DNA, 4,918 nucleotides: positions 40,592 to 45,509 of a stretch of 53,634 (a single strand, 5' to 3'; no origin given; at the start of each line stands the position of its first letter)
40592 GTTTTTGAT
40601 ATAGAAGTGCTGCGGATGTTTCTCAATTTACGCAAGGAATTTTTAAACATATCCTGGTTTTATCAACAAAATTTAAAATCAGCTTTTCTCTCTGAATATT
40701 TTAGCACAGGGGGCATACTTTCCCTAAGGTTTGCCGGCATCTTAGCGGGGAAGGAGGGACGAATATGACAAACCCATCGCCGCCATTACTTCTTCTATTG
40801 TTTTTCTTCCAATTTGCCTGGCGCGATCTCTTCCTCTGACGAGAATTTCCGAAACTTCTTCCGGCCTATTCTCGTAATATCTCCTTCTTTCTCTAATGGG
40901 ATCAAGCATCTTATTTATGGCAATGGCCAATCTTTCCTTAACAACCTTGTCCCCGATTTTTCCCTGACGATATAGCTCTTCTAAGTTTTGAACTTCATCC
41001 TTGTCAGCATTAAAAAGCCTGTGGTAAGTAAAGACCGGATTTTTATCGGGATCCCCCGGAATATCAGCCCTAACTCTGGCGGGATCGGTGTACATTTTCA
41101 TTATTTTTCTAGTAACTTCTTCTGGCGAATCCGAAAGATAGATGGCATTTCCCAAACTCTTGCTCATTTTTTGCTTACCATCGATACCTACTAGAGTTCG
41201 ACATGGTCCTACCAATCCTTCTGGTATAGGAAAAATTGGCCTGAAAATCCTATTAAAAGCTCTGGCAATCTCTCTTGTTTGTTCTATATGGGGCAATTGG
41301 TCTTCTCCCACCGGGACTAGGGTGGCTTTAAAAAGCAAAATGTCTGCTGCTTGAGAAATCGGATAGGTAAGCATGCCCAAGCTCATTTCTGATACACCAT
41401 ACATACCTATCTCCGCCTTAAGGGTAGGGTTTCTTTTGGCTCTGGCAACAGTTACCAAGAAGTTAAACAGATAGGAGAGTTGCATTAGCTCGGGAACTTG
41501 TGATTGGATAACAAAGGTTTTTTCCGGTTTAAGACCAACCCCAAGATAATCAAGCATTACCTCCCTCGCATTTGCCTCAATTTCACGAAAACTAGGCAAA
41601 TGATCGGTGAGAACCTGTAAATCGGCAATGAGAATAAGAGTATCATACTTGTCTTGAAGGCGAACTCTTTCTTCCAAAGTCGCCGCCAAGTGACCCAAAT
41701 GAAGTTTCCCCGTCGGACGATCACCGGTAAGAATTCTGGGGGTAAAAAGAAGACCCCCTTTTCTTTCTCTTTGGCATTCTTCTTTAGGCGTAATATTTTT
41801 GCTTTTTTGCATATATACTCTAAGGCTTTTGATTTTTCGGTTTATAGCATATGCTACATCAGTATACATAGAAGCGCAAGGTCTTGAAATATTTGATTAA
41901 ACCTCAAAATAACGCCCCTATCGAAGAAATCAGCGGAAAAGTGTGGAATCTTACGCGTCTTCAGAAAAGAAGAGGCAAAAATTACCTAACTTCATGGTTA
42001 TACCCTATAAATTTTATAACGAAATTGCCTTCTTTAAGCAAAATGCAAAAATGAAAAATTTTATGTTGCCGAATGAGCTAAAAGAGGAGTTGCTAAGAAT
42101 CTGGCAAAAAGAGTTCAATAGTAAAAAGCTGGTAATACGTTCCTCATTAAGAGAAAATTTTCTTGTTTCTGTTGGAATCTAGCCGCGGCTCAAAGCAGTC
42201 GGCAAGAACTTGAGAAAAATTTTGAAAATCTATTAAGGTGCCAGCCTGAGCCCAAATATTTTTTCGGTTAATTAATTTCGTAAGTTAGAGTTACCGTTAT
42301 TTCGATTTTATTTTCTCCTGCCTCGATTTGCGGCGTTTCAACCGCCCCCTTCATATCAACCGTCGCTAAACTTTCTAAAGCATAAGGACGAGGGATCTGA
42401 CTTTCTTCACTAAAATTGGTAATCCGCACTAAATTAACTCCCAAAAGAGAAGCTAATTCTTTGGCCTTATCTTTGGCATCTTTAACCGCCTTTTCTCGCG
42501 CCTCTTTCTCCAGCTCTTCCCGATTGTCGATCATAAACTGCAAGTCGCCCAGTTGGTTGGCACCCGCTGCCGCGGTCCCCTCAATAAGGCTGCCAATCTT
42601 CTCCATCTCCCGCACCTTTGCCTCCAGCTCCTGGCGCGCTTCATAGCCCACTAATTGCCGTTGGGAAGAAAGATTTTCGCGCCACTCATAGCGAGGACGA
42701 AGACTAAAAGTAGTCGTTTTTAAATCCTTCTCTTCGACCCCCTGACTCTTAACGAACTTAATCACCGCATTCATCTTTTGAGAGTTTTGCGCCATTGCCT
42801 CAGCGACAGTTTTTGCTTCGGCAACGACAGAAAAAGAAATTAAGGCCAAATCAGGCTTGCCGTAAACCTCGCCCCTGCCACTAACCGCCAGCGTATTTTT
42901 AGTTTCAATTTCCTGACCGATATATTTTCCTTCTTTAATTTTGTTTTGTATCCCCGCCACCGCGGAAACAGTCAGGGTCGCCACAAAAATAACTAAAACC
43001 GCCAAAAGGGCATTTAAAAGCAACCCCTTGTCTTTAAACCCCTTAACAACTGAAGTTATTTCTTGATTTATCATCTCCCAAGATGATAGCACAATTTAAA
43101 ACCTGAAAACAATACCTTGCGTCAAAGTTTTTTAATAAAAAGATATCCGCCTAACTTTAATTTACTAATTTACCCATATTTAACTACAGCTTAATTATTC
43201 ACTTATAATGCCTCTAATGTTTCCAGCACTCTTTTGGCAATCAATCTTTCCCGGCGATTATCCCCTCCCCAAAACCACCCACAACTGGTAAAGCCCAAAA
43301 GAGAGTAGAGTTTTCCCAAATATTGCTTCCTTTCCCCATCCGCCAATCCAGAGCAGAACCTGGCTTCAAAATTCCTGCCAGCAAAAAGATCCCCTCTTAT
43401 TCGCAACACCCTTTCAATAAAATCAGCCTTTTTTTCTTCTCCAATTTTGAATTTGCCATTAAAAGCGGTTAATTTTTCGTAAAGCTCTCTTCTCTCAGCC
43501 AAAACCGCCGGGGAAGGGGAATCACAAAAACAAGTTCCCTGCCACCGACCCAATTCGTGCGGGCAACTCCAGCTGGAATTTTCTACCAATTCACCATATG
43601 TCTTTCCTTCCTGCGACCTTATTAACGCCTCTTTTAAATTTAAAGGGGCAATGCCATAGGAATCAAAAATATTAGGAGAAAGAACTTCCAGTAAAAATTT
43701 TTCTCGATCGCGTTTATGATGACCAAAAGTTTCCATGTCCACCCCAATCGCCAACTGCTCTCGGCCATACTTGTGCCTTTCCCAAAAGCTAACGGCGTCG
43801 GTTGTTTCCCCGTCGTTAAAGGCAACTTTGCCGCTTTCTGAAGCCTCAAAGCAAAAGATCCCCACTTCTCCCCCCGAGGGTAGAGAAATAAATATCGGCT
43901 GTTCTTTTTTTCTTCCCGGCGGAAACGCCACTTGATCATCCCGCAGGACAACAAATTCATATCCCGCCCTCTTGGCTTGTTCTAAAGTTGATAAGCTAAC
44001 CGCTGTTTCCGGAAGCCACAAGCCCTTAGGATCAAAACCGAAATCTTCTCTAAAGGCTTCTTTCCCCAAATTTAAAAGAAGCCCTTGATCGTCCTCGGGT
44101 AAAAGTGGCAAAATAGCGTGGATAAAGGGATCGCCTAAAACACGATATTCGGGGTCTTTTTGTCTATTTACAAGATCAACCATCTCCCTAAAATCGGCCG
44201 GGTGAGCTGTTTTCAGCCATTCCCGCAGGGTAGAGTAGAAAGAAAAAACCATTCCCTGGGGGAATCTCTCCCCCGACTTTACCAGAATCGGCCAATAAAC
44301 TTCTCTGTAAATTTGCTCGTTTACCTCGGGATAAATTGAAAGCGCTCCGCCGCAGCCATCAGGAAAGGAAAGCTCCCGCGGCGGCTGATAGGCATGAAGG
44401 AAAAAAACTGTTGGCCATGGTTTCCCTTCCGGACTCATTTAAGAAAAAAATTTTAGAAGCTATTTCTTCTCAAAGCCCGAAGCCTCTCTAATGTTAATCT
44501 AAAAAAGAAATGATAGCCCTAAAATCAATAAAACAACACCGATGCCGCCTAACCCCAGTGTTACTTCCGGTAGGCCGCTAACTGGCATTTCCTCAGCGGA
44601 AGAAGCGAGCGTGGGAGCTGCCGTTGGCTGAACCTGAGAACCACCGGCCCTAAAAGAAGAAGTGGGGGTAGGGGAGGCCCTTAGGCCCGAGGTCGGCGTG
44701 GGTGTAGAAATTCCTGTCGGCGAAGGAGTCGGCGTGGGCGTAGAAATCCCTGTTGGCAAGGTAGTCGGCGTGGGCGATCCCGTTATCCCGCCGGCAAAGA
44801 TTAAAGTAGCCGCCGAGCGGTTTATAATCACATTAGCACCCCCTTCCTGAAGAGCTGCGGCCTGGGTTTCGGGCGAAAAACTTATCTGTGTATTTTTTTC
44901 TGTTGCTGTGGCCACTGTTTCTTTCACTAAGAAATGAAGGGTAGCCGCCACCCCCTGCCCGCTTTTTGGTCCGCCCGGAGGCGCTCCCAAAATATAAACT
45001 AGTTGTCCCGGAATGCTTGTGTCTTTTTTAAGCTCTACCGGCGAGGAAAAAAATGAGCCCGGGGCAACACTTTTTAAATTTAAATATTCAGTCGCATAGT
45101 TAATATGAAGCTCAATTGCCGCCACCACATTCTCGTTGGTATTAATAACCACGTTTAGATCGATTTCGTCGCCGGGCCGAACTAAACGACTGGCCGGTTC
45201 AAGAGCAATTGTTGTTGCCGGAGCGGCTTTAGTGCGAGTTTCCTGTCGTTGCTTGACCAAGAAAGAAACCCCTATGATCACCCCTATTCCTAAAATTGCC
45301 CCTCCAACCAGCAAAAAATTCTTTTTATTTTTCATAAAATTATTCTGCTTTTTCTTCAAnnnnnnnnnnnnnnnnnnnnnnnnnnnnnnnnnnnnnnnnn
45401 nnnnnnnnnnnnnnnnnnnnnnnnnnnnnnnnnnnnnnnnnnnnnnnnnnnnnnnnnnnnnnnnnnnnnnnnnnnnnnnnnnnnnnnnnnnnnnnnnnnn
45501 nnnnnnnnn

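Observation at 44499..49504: Three-gene surface module: S8 protease-dockerin-LRR giant protein next to two anchored cohesin-like proteins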

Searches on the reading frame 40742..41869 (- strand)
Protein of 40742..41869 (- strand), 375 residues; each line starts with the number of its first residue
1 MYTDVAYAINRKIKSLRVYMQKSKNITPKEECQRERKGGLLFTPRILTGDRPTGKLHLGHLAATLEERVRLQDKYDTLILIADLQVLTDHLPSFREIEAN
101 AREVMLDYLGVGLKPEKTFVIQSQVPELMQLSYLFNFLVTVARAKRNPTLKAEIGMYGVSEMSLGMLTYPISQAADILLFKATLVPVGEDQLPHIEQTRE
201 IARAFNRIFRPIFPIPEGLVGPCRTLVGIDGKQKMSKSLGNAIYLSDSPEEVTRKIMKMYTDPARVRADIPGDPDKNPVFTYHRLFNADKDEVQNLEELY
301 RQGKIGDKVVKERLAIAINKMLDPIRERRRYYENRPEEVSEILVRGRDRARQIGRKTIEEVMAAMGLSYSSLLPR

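Call 36: search_protein_families(library=pfam, proteins=[window:40742-41869:-], max_evalue=0.001)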
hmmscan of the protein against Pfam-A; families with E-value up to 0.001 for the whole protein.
window:40742-41869:- (375 aa): 1 family
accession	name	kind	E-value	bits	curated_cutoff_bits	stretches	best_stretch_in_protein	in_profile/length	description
PF00579.31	tRNA-synt_1b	-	6.6e-62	209.9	21.1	1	45-322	7-291/292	tRNA synthetases class I (W and Y)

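Call 37: list_cluster_members(proteins=[window:40742-41869:-, window:36283-37059:-, window:42268-43092:-, window:43203-44438:-, window:11442-14468:-, window:2790-4865:+, window:7659-9290:+, window:17966-19081:+])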
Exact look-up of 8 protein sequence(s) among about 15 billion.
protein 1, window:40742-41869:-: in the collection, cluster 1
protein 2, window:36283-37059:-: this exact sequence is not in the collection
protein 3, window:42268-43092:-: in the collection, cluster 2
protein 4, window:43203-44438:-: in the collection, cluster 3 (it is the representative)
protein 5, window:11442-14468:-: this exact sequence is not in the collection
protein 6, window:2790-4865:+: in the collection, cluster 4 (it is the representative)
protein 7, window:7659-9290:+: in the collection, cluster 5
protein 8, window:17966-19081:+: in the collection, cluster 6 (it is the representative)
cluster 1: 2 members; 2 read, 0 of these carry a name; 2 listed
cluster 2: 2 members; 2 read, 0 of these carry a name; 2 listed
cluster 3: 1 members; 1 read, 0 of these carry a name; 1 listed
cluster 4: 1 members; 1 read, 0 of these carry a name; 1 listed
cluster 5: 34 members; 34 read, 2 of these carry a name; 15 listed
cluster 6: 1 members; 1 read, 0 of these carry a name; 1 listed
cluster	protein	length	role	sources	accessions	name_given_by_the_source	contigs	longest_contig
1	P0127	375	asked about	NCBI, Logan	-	-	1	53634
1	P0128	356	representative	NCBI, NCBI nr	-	-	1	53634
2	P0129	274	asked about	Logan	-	-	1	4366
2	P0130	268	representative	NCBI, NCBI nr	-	-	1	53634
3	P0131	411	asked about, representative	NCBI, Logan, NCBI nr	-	-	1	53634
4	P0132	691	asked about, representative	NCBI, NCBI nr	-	-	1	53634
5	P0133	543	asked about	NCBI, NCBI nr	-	-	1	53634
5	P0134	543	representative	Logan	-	-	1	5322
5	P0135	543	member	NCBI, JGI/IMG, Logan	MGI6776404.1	MAG: hypothetical protein ACOX5S_03925 [Patescibacteria group bacterium] | hypothetical protein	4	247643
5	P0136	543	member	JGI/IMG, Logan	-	hypothetical protein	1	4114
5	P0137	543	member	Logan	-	-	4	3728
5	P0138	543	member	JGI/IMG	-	-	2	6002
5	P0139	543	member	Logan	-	-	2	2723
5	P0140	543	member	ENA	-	-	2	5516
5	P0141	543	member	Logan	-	-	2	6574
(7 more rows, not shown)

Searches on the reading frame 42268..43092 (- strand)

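Call 36: search_protein_families(library=pfam, proteins=[window:42268-43092:-], max_evalue=0.001)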
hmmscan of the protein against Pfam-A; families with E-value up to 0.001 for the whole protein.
window:42268-43092:- (274 aa): 1 family
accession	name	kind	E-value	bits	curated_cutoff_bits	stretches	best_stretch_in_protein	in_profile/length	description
PF04402.19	SIMPL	-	2.7e-52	178.5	25.2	1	69-271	2-205/205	Protein of unknown function (DUF541)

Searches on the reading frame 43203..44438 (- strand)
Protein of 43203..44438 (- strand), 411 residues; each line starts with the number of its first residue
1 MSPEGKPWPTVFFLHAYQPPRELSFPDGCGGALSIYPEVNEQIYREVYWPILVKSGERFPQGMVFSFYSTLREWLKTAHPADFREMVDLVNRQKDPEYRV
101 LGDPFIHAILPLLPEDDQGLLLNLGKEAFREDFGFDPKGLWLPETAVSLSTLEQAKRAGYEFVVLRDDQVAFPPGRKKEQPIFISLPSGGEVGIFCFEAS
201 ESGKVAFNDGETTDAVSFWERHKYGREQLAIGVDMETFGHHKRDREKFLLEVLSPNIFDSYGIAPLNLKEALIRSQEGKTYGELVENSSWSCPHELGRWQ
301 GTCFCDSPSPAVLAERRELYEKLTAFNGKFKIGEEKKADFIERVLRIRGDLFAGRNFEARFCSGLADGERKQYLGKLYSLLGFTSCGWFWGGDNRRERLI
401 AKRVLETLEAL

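Call 36: search_protein_families(library=pfam, proteins=[window:43203-44438:-], max_evalue=0.001)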
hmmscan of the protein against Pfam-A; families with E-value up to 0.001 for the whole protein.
window:43203-44438:- (411 aa): 1 family
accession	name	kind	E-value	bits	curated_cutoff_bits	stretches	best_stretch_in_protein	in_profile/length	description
PF03065.20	Glyco_hydro_57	-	3.9e-16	59.7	21.2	1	35-250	39-258/291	Glycosyl hydrolase family 57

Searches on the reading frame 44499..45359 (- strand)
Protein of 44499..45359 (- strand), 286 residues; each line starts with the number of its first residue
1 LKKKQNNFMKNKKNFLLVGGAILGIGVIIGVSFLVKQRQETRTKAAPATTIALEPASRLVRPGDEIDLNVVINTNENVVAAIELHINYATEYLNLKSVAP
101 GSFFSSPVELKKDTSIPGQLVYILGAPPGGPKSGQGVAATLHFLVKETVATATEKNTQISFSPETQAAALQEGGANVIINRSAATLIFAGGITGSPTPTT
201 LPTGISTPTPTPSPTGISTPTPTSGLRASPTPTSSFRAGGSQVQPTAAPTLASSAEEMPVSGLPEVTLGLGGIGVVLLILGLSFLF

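Call 3: search_protein_families(library=pfam, proteins=[window:44499-45359:-], max_evalue=1)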
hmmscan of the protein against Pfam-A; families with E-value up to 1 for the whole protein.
window:44499-45359:- (286 aa): 1 family
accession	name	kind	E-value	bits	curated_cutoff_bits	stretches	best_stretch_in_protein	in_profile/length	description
PF00963.24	Cohesin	-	2.1e-09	38.2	24.1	1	60-166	10-125/139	Cohesin domain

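Call 4: search_protein_families(library=ncbifam, proteins=[window:44499-45359:-], max_evalue=1)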
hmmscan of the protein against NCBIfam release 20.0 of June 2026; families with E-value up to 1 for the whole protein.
window:44499-45359:- (286 aa): 3 families
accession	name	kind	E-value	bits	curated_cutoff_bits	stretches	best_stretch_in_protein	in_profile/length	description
NF033186.1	internalin_K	exception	0.0046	15.5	1100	1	195-285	511-599/604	class 1 internalin InlK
NF040912.1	SGM_5486_fam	subfamily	0.055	13.3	35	1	12-31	11-30/37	SGM_5486 family transporter-associated protein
TIGR04211.1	SH3_and_anchor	equivalog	0.091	12.4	65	1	7-39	158-193/198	TIGR04211 family SH3 domain-containing protein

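Call 11: search_solved_structures(query=window:44499-45359:-, max_evalue=10, show_alignments=1)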
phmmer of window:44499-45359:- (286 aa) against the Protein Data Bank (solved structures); distinct sequences matched with E-value up to 10: 2.
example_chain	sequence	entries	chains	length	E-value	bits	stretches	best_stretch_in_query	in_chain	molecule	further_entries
6kg8_A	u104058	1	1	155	0.26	14.2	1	50-166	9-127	Probably cellulosomal scaffolding protein, secreted cellulose-binding and cohesin domain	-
6kgc_A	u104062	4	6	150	0.28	14.1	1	51-166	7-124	Probably cellulosomal scaffolding protein, secreted cellulose-binding and cohesin domain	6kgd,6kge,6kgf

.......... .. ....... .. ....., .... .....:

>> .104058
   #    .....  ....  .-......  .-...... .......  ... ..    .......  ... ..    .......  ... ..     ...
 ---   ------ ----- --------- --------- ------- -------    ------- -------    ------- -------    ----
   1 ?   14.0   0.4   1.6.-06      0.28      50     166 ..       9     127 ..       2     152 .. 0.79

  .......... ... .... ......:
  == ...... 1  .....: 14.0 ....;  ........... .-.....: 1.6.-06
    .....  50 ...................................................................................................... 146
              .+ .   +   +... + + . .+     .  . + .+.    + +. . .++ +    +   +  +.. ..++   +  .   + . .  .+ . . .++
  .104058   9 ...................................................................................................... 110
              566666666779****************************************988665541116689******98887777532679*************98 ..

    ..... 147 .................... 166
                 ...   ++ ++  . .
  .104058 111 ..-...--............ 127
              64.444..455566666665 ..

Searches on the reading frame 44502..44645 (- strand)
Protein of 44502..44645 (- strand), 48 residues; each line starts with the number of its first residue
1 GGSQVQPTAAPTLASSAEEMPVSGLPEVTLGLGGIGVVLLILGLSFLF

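Call 74: search_protein_families(library=ncbifam, proteins=[window:44502-44645:-], max_evalue=10)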
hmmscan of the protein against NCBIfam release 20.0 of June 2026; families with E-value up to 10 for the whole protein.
seq(48 aa): 0 families
